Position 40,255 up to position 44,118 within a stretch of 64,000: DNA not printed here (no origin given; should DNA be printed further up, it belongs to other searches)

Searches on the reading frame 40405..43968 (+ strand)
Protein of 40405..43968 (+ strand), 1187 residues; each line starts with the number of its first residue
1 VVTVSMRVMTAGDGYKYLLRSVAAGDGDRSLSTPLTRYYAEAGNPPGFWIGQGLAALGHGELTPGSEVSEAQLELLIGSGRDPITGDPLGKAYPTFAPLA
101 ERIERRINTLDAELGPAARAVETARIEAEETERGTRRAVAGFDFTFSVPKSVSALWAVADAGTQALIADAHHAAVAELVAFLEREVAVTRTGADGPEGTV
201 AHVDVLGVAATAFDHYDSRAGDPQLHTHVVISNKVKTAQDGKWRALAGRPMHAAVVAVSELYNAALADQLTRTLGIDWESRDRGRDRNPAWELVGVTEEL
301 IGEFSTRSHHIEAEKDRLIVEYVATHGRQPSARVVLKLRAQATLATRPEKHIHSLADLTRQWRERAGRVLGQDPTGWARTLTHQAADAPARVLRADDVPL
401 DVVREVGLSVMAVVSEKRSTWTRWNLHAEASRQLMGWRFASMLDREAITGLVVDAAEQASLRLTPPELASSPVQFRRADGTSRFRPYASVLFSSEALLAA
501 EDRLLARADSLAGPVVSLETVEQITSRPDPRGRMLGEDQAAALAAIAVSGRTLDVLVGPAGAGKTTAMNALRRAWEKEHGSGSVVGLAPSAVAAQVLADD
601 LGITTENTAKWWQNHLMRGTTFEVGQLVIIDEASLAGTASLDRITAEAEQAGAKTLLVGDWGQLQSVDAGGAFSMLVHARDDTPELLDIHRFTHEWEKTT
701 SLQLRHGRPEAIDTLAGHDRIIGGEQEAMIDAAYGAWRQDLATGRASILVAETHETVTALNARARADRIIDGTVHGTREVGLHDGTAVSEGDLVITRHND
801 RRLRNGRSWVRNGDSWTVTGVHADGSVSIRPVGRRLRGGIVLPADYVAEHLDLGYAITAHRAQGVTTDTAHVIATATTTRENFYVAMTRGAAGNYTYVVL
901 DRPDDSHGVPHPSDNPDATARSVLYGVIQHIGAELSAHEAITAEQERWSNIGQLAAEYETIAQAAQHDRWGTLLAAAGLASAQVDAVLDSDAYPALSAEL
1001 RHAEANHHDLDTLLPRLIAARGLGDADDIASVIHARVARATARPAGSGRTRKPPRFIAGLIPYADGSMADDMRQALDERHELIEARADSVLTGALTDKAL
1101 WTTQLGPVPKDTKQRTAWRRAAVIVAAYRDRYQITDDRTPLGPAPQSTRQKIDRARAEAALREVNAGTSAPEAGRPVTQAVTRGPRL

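Call 37: search_protein_families(library=pfam, proteins=[window:40405-43968:+], max_evalue=0.01)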
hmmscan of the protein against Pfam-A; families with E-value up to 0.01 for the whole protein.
window:40405-43968:+ (1187 aa): 7 families
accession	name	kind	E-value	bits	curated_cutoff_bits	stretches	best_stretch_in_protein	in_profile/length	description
PF08751.17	TrwC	-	4.5e-94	315.7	25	1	11-368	1-285/286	TrwC relaxase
PF13604.12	AAA_30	-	4.9e-58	196.5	27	1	535-725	2-190/191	AAA domain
PF13245.12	AAA_19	-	1.6e-08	35.3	25.1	1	548-667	8-132/134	AAA domain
PF22232.2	TraI_hel_assoc_N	-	1.8e-07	32.2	27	1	559-659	2-99/99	TraI helicase-associated ssDNA bd, N-terminal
PF01443.25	Viral_helicase1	-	1e-05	25.9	21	0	558-663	5-96/228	Viral superfamily 1 RNA helicase core domain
PF13401.12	AAA_22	-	0.0034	18.1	27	0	551-659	5-122/130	AAA domain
PF13538.12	UvrD_C_2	-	0.0035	17.6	27.4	1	854-891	2-46/52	UvrD-like helicase C-terminal domain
